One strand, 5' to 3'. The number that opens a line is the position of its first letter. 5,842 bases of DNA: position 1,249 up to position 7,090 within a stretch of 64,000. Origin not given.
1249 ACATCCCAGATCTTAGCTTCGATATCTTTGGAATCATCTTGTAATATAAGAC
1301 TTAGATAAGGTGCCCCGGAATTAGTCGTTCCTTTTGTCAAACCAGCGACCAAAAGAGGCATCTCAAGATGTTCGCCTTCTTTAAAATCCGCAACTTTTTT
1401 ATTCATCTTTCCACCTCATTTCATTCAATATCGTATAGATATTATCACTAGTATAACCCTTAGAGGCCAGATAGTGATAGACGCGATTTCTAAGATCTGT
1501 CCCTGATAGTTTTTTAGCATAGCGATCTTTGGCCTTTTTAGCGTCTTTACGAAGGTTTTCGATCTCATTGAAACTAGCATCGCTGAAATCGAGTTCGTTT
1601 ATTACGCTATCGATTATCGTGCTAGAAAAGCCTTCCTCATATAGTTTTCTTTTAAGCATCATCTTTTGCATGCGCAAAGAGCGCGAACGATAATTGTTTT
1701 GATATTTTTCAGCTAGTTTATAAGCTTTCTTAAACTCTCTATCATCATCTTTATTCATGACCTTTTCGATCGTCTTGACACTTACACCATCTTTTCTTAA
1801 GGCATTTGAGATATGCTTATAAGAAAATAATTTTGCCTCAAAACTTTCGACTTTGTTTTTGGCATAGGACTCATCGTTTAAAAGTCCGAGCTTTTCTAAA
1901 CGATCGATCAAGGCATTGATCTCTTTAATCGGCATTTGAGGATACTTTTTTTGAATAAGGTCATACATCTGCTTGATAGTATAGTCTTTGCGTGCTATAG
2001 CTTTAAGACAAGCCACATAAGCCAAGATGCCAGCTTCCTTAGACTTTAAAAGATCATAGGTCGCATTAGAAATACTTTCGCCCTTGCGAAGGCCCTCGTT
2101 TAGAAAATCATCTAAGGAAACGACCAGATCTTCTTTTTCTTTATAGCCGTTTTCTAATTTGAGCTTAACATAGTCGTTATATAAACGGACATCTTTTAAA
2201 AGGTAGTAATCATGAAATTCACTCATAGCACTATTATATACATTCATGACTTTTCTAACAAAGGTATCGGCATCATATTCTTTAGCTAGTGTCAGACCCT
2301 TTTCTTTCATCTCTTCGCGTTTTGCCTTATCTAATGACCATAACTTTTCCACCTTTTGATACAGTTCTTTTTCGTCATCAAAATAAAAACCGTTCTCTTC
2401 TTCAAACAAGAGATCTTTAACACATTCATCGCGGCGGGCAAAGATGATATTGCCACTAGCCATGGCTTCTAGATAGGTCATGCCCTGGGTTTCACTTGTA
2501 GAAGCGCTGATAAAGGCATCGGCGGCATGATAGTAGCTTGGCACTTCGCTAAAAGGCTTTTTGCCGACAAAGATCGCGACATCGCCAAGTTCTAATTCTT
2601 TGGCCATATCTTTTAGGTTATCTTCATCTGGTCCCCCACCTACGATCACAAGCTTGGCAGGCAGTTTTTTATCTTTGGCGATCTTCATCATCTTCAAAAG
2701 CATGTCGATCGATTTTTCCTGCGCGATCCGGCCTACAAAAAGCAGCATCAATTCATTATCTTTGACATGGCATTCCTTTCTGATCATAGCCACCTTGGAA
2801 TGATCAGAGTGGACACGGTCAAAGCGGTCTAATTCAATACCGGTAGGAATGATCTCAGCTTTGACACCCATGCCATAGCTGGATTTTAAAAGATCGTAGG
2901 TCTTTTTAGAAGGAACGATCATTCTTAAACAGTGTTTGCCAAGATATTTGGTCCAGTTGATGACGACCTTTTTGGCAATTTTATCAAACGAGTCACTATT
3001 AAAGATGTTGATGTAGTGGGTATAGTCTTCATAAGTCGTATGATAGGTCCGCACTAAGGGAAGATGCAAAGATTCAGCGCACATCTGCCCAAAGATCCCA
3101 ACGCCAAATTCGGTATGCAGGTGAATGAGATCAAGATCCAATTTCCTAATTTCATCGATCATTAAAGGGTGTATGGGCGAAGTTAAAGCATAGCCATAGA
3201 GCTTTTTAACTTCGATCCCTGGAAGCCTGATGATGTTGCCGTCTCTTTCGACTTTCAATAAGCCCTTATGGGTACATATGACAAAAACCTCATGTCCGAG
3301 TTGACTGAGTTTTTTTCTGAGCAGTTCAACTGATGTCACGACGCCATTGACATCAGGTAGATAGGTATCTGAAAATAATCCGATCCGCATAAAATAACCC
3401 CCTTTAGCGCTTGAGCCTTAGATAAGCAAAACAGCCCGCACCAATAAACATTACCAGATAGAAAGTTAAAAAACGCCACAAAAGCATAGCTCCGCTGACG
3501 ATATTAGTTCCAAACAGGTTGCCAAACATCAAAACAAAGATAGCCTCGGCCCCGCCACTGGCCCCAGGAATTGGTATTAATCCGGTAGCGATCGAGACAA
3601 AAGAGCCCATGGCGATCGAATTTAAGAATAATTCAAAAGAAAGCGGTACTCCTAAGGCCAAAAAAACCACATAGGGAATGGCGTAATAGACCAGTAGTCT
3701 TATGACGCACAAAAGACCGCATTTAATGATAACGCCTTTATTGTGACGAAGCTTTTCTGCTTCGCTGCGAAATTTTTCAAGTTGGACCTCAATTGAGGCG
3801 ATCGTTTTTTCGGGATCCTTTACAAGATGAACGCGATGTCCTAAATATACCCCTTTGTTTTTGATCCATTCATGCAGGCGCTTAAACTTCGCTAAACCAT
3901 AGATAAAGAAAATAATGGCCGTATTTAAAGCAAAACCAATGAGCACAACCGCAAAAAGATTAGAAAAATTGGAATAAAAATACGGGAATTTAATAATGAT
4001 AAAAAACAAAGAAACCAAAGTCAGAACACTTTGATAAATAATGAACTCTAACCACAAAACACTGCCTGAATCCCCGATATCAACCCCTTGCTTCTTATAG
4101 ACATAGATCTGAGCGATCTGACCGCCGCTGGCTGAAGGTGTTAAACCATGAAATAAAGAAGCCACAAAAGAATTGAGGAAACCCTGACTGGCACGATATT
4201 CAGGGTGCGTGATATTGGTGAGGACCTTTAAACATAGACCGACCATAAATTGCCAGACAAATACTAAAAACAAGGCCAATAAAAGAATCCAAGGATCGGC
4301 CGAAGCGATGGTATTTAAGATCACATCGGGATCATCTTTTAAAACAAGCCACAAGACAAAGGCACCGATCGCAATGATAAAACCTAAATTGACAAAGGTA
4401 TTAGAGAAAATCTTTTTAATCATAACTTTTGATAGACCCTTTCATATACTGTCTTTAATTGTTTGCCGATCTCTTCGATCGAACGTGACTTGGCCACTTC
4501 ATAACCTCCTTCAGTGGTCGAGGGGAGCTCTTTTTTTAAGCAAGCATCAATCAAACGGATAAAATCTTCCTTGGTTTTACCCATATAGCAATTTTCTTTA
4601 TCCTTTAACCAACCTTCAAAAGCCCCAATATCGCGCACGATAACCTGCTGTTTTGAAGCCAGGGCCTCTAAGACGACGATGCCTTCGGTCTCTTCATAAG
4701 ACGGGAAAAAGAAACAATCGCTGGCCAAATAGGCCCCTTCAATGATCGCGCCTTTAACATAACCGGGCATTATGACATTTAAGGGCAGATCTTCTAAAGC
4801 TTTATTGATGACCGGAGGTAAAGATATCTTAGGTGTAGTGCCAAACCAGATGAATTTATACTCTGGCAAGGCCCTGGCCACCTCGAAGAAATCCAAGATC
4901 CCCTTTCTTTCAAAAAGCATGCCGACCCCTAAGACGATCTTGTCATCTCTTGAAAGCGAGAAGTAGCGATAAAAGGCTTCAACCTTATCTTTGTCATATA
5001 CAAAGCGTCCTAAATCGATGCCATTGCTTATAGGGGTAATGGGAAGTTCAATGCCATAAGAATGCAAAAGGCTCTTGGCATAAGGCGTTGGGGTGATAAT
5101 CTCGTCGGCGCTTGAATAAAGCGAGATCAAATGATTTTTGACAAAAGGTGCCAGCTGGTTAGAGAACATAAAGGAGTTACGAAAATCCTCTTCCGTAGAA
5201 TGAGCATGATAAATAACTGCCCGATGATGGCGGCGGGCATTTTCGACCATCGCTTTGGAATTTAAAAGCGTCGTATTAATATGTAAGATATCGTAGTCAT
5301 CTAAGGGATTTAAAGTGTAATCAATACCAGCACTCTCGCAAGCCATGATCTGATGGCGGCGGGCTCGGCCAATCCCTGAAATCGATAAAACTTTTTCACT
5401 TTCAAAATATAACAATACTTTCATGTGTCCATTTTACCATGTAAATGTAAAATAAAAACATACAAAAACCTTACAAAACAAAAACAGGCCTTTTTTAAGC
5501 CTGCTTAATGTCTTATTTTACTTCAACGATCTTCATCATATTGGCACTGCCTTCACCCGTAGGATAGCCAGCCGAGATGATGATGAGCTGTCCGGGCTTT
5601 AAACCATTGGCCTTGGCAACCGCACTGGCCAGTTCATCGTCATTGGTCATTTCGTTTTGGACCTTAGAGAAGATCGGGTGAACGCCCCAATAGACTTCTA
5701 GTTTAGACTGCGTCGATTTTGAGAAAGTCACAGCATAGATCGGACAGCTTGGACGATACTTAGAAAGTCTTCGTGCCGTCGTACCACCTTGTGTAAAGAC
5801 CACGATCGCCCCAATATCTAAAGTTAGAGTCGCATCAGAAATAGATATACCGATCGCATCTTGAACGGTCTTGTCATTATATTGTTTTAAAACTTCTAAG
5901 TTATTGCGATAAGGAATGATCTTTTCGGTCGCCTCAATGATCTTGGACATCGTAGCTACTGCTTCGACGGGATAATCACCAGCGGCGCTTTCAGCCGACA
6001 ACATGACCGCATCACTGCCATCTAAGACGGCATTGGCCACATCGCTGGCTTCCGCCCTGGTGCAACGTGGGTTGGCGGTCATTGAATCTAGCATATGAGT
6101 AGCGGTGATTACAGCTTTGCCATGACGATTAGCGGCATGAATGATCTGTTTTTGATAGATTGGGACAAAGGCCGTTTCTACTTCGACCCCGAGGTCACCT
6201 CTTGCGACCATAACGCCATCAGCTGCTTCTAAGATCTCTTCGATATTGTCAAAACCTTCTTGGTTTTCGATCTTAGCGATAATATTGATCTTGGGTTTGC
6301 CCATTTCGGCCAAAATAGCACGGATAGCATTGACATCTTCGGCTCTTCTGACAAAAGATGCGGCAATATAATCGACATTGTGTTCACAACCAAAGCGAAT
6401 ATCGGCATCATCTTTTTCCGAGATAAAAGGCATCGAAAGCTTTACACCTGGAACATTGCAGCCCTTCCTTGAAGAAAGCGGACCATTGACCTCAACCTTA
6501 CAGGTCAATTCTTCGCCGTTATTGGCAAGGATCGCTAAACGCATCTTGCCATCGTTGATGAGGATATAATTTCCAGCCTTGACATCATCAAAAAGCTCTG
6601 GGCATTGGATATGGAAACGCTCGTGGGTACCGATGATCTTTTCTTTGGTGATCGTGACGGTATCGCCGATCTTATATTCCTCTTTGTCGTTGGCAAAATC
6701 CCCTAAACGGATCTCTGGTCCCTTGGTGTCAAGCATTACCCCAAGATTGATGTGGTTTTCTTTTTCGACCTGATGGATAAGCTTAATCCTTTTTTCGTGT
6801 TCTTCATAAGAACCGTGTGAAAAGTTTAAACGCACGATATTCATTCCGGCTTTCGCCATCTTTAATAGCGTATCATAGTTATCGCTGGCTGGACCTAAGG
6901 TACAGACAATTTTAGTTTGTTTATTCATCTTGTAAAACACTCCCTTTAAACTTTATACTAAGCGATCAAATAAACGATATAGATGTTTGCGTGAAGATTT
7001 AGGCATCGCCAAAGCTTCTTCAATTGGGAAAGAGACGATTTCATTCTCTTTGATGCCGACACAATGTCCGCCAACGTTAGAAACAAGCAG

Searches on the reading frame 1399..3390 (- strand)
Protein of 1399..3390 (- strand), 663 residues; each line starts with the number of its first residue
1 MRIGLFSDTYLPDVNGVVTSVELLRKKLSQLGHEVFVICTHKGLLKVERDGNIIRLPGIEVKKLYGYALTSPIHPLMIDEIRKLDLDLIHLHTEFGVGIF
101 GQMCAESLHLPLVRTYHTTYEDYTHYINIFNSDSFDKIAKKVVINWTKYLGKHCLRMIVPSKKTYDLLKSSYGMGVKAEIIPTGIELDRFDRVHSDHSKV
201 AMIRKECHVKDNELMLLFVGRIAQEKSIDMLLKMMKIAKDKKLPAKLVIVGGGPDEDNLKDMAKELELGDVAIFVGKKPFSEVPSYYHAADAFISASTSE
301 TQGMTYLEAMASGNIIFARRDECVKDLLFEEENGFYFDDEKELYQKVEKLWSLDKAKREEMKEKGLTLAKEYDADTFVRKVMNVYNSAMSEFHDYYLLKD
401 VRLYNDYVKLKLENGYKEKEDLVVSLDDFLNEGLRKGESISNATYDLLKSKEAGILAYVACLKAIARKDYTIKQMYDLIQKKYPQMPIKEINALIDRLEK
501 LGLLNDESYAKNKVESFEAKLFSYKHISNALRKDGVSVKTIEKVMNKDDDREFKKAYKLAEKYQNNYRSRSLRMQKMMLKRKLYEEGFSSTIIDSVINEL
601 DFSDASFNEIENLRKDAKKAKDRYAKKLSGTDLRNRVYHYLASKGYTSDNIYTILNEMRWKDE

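Call 43: search_protein_families(library=pfam, proteins=[window:1399-3390:-], max_evalue=0.00001)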
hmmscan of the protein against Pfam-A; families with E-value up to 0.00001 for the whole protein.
window:1399-3390:- (663 aa): 7 families
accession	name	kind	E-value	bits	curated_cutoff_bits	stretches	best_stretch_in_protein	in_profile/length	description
PF00534.26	Glycos_transf_1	-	1.2e-32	113.2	26.4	1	205-365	7-169/172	Glycosyl transferases group 1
PF13439.12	Glyco_transf_4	-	3.4e-27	96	28.5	1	14-189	1-170/170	Glycosyltransferase Family 4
PF13692.12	Glyco_trans_1_4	-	3e-24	86.3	27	1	215-351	3-140/142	Glycosyl transferases group 1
PF21981.2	RecX_HTH3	-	1.7e-11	44.5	26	1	609-655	3-48/48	RecX, third three-helix domain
PF21982.2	RecX_HTH1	-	1.9e-09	37.8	26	0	457-486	1-31/40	RecX, first three-helix domain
PF13579.12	Glyco_trans_4_4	-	2.8e-07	31.5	29.7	1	15-184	1-158/158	Glycosyl transferase 4-like domain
PF13524.12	Glyco_trans_1_2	-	4.1e-06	27.2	25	1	272-377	29-138/144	Glycosyl transferase-like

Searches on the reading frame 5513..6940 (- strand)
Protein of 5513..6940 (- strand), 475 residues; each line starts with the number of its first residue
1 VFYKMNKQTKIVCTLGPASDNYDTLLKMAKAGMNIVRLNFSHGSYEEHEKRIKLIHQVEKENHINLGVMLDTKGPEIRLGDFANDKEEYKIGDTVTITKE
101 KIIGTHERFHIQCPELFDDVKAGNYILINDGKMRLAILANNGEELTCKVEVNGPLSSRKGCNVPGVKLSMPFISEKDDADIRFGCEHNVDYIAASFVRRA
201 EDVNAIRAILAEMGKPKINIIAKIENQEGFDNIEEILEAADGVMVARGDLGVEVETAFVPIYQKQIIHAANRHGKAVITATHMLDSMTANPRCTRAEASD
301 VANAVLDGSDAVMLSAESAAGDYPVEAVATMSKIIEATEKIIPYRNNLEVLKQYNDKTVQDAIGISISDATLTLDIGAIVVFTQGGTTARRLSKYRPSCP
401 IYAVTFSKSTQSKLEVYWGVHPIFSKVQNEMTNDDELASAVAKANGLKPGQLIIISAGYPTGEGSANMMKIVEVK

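Call 43: search_protein_families(library=pfam, proteins=[window:5513-6940:-], max_evalue=0.00001)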
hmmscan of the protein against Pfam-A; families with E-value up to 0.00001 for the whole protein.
window:5513-6940:- (475 aa): 2 families
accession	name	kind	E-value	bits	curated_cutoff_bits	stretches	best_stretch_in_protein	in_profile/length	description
PF00224.27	PK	-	2.5e-129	431.5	30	1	7-328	2-328/328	Pyruvate kinase, barrel domain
PF02887.21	PK_C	-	8e-30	103.7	28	1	361-472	1-114/114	Pyruvate kinase, alpha/beta domain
